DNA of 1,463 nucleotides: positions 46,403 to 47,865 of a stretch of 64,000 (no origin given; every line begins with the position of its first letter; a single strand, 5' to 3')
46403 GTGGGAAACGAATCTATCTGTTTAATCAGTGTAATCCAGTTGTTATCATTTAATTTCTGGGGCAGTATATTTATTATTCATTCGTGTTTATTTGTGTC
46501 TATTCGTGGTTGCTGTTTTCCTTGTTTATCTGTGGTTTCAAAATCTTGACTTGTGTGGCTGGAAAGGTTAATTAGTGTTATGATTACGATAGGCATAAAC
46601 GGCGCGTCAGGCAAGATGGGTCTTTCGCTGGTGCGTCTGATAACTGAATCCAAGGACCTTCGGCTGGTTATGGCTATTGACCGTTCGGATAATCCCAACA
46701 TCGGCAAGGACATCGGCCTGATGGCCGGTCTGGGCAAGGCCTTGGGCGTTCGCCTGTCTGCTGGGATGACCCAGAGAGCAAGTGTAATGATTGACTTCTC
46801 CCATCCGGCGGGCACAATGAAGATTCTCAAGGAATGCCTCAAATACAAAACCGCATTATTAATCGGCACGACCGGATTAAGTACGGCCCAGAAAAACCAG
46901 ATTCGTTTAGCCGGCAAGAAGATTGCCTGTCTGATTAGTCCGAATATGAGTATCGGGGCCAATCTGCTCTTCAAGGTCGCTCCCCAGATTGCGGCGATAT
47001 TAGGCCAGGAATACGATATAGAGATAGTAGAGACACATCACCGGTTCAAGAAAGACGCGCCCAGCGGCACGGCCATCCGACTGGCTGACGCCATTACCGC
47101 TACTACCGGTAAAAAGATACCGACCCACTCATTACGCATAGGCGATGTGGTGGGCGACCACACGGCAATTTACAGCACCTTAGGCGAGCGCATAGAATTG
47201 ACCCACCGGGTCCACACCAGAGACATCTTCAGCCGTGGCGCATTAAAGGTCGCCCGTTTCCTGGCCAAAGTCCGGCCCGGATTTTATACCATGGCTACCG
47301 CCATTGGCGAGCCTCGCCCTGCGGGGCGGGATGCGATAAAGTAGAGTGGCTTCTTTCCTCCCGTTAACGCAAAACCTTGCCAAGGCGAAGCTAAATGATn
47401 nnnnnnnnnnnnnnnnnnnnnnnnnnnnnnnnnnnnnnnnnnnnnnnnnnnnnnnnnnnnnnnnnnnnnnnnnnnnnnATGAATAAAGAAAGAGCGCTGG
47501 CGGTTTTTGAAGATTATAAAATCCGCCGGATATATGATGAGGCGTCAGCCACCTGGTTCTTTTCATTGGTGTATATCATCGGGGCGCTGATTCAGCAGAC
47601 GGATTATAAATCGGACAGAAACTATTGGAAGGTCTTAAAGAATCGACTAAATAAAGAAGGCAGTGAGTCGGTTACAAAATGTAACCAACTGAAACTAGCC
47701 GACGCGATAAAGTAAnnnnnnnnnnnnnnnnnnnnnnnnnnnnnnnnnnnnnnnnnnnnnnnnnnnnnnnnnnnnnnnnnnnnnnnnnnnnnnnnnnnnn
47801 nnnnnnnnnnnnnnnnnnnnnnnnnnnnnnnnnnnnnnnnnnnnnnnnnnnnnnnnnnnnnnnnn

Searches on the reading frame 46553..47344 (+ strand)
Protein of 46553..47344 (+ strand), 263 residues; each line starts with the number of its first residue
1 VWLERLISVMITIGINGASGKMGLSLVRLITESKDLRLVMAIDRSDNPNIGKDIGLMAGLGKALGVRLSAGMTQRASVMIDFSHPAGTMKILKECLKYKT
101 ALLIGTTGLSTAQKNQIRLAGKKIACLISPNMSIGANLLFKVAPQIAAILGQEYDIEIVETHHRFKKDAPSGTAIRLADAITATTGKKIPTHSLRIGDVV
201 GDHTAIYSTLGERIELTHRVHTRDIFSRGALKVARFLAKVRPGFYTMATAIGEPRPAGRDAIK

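Call 10: search_protein_families(library=pfam, proteins=[window:46553-47344:+])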
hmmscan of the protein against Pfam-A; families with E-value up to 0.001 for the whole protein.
window:46553-47344:+ (263 aa): 2 families
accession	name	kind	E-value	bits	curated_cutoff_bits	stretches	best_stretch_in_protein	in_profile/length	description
PF05173.19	DapB_C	-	9.2e-39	132.7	27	1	135-249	1-119/121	Dihydrodipicolinate reductase, C-terminus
PF01113.26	DapB_N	-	4e-32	111.4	25.6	1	11-132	1-124/124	Dihydrodipicolinate reductase, N-terminus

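Call 13: find_encoding_contigs(protein=window:46553-47344:+, flank=10000, max_places=10)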
Protein window:46553-47344:+ (263 aa): no gene with exactly this product is on record in the collection.

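Call 14: find_related_loci(query=window:46553-47344:+, collection=genome_contigs, flank=10000)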
Query window:46553-47344:+ (263 aa) in genome_contigs; peptide patterns used: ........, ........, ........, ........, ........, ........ (x = any residue, [..] = any of these).
103 stretches matched a pattern; 14 encode a relative of the query (tblastn E <= 1e-3); 14 distinct loci.
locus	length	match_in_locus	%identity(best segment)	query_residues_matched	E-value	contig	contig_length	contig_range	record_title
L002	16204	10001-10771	45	15-252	5e-70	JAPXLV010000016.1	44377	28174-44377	MAG: Phycisphaerae bacterium isolate binned_ad_5.28 NODE_781_length_44377_cov_2.457944, whole genome shotgun sequence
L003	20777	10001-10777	45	13-252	5e-70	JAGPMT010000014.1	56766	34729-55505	MAG: Phycisphaerae bacterium isolate Gw_SlDig_bin_36 Gw_SlDig_723_length_56766_cov_7.468476, whole genome shotgun sequen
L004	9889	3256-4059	44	10-259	7e-65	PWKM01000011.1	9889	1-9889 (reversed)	MAG: Planctomycetota bacterium isolate CSSed10_192R1 CS-Sed10-C18365, whole genome shotgun sequence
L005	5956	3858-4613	43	15-247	6e-65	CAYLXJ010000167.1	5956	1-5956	MAG TPA_asm: uncultured Pirellulales bacterium isolate binchicken_co274_72 genome assembly, contig: NODE_31352_length_59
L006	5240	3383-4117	45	10-252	1e-64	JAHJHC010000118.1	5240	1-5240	MAG: Candidatus Omnitrophota bacterium isolate Modern_marine_glass_biofilm.mb.96 Modern_marine_glas.mb.96_k141_985479, w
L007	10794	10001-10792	42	3-246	4e-64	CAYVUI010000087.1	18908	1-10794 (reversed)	MAG TPA_asm: uncultured Pirellulales bacterium isolate SRP141376_co4_233 genome assembly, contig: NODE_5060_length_18908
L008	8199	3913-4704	43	5-252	2e-63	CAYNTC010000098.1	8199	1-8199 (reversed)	MAG TPA_asm: uncultured Pirellulales bacterium isolate binchicken_co34_499 genome assembly, contig: NODE_15583_length_81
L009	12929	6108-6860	42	17-248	4e-61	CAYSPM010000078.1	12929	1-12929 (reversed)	MAG TPA_asm: uncultured Pirellulales bacterium isolate binchicken_co262_296 genome assembly, contig: NODE_5430_length_12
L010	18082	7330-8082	41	15-252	6e-61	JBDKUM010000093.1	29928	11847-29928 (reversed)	MAG: Phycisphaerales bacterium isolate 8_bin.133 c_000000392082, whole genome shotgun sequence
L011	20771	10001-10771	42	15-252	2e-59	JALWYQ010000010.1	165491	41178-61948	MAG: Phycisphaerae bacterium isolate T2_metabat1_scaf2bin.018 T2_NODE_17_length_165491_cov_2.852259, whole genome shotgu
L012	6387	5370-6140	42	15-252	2e-59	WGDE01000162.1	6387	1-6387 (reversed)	MAG: Phycisphaerae bacterium isolate S145_28 k151_26875, whole genome shotgun sequence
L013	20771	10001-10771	39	4-247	1e-47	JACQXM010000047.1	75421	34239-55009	MAG: Planctomycetota bacterium isolate NC_groundwater_1515_Pr4_B-0.1um_67_4 SR1-18-B1_scaffold_318706, whole genome shot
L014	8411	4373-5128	37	4-248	8e-40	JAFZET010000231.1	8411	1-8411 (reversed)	MAG: Clostridia bacterium isolate RGIG7700 Water_buffalos_Rectum-3__c262245, whole genome shotgun sequence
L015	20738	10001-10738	32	11-231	3e-27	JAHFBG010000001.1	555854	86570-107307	MAG: Candidatus Melainabacteria bacterium isolate nzgw193 NODE_8_length_555855_cov_17.358441, whole genome shotgun seque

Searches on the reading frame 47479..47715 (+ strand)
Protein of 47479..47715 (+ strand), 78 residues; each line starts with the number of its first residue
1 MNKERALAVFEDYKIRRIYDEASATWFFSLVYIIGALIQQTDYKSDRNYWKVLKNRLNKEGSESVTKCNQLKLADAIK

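Call 10: search_protein_families(library=pfam, proteins=[window:47479-47715:+])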
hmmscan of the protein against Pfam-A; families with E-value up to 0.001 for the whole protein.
window:47479-47715:+ (78 aa): 0 families

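Call 21: find_encoding_contigs(protein=window:47479-47715:+, flank=10000, max_places=10)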
Protein window:47479-47715:+ (78 aa): no gene with exactly this product is on record in the collection.

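Call 71: search_protein_families(library=ncbifam, proteins=[window:47479-47715:+], max_evalue=0.01)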
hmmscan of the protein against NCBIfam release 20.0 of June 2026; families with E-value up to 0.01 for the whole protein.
window:47479-47715:+ (78 aa): 0 families

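Call 72: search_protein_families(library=padloc, proteins=[window:47479-47715:+], max_evalue=0.01)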
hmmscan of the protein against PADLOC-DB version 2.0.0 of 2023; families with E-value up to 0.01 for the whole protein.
window:47479-47715:+ (78 aa): 2 families
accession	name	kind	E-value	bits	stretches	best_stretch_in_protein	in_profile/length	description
PDLC04920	PDC-S13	-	2.1e-20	71.2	1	1-74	1-71/286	-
PDLC04841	PDC-S04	-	1.8e-19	68.5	1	1-74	1-74/292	-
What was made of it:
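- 47479..47715 (+): Truncated ORF (78 aa) upstream of the module. It is the N-terminal quarter of a roughly 290-aa PDC-S13/S04-type candidate defence protein and marks a rearrangement. PADLOC PDC-S13 2.1e-20 and PDC-S04 1.8e-19, matching profile positions 1-74 of 286-292 (call 72).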

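Call 73: search_protein_families(library=phrogs, proteins=[window:47479-47715:+], max_evalue=0.01)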
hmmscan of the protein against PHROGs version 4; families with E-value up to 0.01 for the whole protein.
window:47479-47715:+ (78 aa): 1 family
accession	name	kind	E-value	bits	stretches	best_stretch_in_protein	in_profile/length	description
phrog_15286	-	unknown function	4.7e-14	53.1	1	3-76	3-73/274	-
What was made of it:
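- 47479..47715 (+): PHROG 15286 matches positions 3-73 of 274 (call 73).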
